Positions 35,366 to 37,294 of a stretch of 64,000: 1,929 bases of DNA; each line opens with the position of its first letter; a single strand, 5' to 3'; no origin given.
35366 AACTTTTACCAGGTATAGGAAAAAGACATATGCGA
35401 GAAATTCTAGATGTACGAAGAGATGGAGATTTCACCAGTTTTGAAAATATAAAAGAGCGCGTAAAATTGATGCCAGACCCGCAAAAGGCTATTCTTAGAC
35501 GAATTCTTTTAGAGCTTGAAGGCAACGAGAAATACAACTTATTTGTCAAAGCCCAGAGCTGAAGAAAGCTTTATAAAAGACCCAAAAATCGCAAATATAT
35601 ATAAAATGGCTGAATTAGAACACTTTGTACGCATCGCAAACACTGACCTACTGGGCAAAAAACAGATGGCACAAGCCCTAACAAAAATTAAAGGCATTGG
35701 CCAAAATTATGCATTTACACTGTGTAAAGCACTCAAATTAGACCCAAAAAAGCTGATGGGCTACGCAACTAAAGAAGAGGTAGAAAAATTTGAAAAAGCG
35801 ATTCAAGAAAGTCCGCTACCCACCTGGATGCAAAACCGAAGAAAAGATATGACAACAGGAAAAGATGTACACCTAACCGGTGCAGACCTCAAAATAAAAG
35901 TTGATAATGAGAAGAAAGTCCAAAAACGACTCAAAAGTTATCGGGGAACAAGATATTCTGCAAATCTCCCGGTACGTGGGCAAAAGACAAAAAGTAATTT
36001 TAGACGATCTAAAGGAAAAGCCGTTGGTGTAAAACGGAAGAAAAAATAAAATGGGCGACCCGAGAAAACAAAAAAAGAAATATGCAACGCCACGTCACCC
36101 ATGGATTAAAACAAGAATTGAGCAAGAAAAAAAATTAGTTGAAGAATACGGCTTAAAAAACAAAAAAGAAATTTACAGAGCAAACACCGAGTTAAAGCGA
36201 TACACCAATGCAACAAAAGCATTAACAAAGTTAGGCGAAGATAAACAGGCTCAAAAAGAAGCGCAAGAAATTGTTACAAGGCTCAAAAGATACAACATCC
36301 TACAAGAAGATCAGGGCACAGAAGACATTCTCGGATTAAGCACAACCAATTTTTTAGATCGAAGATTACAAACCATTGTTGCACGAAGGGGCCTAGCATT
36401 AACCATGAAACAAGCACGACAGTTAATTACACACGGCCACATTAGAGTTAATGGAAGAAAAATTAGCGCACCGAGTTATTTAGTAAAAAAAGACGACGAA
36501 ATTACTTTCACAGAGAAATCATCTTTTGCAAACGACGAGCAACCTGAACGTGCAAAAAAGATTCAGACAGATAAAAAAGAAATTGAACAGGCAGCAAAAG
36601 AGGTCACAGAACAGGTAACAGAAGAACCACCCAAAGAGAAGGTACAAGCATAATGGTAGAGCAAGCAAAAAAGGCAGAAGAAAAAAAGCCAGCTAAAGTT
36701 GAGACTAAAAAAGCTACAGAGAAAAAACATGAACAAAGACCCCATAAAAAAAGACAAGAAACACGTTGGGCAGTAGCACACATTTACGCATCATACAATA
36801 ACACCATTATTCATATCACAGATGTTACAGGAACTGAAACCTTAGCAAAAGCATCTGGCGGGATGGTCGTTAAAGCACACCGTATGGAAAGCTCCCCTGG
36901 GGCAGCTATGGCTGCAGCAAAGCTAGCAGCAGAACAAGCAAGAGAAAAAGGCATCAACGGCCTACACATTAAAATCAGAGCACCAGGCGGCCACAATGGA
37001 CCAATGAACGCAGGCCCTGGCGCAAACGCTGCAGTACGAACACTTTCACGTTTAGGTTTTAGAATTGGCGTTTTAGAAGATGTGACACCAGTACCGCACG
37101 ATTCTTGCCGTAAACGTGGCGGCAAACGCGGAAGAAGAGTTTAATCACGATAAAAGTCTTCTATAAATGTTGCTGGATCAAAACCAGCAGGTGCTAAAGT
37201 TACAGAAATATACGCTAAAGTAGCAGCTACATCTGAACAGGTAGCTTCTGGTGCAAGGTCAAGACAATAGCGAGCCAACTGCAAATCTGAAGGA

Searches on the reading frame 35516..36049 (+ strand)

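Call 72: search_protein_families(library=pfam, proteins=[window:35516-36049:+], max_evalue=0.00001)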
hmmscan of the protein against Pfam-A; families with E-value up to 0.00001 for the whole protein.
window:35516-36049:+ (177 aa): 1 family
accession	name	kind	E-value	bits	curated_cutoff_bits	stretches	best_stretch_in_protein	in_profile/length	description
PF00416.27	Ribosomal_S13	-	9.1e-32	110.6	31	1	39-164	1-128/128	Ribosomal protein S13/S18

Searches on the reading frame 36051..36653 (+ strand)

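Call 72: search_protein_families(library=pfam, proteins=[window:36051-36653:+], max_evalue=0.00001)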
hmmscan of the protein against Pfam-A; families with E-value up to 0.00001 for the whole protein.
window:36051-36653:+ (200 aa): 2 families
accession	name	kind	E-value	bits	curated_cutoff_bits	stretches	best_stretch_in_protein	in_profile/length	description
PF01479.30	S4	-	2.9e-18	65.8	22.8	1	104-151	1-48/48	S4 domain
PF22421.1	SYY_C-terminal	-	8.7e-06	26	27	0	104-151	19-66/83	Tyrosine--tRNA ligase SYY-like C-terminal domain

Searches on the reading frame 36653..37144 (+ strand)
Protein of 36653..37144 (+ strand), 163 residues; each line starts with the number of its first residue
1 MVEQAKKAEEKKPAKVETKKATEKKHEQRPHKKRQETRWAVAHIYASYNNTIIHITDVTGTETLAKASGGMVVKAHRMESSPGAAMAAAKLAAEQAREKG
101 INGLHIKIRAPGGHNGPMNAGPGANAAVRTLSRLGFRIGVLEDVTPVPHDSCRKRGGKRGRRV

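Call 72: search_protein_families(library=pfam, proteins=[window:36653-37144:+], max_evalue=0.00001)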
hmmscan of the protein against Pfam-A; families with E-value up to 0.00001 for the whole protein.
window:36653-37144:+ (163 aa): 1 family
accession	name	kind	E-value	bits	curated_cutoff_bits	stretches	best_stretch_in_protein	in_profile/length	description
PF00411.24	Ribosomal_S11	-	3.7e-40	137.2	25.1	1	41-159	2-110/110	Ribosomal protein S11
